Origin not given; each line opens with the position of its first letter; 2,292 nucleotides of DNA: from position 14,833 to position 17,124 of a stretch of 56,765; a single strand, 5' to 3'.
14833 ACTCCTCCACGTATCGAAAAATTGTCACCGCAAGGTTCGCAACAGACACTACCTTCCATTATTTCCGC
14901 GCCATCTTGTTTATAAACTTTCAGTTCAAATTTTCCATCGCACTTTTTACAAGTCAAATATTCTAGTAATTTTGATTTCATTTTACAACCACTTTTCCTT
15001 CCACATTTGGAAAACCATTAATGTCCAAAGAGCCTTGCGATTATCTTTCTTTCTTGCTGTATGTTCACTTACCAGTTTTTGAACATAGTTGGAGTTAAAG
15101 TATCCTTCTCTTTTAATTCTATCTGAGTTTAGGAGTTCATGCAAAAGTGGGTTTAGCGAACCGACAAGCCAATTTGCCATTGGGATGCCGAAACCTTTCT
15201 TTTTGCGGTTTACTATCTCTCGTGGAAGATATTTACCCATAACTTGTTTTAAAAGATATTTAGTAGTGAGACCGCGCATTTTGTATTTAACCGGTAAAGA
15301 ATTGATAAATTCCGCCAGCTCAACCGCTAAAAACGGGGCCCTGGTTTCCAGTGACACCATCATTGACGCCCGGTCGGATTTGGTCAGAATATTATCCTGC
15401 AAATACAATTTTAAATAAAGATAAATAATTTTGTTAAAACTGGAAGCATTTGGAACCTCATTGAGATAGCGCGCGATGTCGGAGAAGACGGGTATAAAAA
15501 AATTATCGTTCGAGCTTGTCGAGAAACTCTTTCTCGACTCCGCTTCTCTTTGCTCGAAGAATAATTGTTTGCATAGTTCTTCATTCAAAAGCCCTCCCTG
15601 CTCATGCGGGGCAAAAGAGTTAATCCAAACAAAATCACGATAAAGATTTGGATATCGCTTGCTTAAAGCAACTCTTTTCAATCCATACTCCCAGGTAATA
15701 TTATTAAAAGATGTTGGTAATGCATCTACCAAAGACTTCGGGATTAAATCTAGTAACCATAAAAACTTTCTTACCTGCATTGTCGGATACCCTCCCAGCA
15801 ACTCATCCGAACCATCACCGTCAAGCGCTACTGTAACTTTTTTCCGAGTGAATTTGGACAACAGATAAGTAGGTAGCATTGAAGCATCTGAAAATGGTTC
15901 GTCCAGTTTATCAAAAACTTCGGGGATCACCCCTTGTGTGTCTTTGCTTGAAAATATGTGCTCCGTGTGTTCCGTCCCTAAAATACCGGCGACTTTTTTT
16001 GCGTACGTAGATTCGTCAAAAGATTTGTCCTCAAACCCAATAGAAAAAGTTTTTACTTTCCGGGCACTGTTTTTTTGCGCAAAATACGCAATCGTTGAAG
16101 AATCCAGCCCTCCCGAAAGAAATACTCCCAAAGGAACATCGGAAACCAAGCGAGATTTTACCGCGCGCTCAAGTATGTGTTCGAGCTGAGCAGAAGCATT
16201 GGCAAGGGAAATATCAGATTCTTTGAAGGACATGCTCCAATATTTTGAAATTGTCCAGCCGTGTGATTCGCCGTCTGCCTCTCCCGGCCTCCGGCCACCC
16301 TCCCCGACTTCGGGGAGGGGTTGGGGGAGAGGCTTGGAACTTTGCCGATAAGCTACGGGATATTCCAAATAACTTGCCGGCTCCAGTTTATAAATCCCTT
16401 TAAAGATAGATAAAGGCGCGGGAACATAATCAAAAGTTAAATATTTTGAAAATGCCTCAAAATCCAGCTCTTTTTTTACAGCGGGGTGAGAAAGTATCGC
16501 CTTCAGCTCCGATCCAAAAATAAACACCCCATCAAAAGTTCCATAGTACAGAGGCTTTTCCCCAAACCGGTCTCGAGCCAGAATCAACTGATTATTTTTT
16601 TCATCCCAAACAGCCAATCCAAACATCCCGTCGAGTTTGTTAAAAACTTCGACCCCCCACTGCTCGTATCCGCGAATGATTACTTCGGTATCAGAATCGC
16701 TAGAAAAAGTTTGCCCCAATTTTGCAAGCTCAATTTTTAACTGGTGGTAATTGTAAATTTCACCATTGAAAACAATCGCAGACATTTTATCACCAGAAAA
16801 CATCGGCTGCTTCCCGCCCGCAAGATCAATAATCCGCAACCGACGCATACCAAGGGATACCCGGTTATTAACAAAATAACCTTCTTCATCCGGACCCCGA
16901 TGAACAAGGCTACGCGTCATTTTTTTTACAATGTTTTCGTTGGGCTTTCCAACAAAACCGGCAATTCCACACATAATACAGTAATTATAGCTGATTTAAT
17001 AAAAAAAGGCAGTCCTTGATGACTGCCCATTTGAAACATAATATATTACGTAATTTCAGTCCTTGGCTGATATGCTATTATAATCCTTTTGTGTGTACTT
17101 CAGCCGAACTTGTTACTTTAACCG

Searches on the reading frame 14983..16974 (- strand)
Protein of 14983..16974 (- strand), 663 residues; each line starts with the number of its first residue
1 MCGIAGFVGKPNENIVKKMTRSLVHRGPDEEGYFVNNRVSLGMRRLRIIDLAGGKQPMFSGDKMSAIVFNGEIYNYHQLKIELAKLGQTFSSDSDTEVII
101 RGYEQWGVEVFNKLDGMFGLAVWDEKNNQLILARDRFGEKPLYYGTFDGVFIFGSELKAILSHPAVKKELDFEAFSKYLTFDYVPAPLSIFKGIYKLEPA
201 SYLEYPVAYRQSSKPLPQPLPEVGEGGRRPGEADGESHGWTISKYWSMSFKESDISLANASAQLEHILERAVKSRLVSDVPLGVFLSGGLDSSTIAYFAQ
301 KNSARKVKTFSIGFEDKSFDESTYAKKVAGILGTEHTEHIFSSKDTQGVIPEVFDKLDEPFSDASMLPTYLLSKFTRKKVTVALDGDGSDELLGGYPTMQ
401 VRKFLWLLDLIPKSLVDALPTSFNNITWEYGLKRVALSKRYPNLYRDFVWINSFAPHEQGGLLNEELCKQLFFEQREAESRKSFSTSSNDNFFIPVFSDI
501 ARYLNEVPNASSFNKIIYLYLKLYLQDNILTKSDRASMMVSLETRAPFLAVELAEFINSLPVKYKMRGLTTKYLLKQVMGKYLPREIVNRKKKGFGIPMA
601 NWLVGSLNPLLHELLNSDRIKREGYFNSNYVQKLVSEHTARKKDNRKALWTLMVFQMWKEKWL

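Call 71: find_homologous_proteins(query=window:14983-16974:-, max_evalue=1e-40)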
Query window:14983-16974:- (663 aa): 7986 proteins with E <= 1e-40 among 8000 candidates; the best 120 are listed.
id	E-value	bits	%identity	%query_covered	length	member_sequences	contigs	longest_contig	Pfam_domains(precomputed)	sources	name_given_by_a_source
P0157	5.1e-288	975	66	100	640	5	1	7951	PF00733.28,PF13522.12,PF13537.12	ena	-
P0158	1.5e-276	937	65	100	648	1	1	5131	PF00733.28,PF13522.12,PF13537.12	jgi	jgi:asparagine synthase (glutamine-hydrolysing)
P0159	5.7e-272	922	64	100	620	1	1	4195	PF00733.28,PF13522.12,PF13537.12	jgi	jgi:asparagine synthase (glutamine-hydrolysing)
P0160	1.1e-270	918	65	97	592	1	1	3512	PF00733.28,PF13522.12,PF13537.12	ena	-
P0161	1.8e-240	818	57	100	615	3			PF00733.28,PF13522.12,PF13537.12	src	-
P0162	2.3e-239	814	57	100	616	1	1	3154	PF12481.14,PF00733.28,PF13522.12,PF13537.12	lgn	-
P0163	1.2e-234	799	58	100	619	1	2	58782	PF00733.28,PF13522.12,PF13537.12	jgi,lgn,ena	-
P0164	9.7e-203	693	51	100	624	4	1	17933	PF00733.28,PF13522.12,PF13537.12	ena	-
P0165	1.5e-202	693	51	100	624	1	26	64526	PF00733.28,PF13522.12,PF13537.12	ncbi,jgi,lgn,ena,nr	ncbi:TPA: asparagine synthase (glutamine-hydrolyzing) [Candidatus Azambacteria bacterium]|nr:asparag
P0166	2.5e-202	692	52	100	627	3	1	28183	PF00733.28,PF13522.12,PF13537.12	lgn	-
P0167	1.0e-199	683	51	100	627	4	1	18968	PF00733.28,PF13522.12,PF13537.12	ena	-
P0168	1.8e-199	683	51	100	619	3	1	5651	PF12481.14,PF00733.28,PF13522.12,PF13537.12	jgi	-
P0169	1.9e-198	679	50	100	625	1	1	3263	PF00733.28,PF13522.12,PF13537.12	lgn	-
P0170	5.2e-194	665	49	100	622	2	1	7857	PF12481.14,PF00733.28,PF13522.12,PF13537.12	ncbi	-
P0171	2.3e-192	659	48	100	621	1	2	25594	PF12481.14,PF00733.28,PF06508.20,PF13522.12,PF13537.12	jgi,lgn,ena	-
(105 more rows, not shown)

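Call 95: find_encoding_contigs(protein=P0157, flank=300, max_places=1)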
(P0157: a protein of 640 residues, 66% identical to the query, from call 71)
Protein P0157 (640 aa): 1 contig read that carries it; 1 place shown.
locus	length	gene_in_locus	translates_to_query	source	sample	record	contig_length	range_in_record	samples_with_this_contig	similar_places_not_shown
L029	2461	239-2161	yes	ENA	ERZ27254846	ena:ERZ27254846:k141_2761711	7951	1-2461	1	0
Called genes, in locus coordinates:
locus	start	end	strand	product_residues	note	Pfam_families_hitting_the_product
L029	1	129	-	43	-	?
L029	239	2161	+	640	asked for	PF13522:GATase_6, PF13537:GATase_7, PF00733:Asn_synthase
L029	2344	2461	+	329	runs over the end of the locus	PF03966:Trm112p, PF13489:Methyltransf_23, PF08003:Methyltransf_9, PF13847:Methyltransf_31, PF08241:Methyltransf_11, PF08242:Methyltransf_12, PF13649:Methyltransf_25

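Call 96: find_encoding_contigs(protein=P0158, flank=300, max_places=1)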
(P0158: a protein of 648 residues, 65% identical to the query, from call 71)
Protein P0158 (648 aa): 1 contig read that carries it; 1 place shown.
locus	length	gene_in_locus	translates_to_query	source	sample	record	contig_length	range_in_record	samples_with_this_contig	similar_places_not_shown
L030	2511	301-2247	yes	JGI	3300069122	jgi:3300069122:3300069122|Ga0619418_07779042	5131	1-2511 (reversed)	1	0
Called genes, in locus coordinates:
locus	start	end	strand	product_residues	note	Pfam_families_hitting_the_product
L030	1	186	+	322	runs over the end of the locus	PF02729:OTCace_N, PF00185:OTCace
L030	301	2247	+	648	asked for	PF13522:GATase_6, PF13537:GATase_7, PF00733:Asn_synthase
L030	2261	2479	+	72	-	PF03966:Trm112p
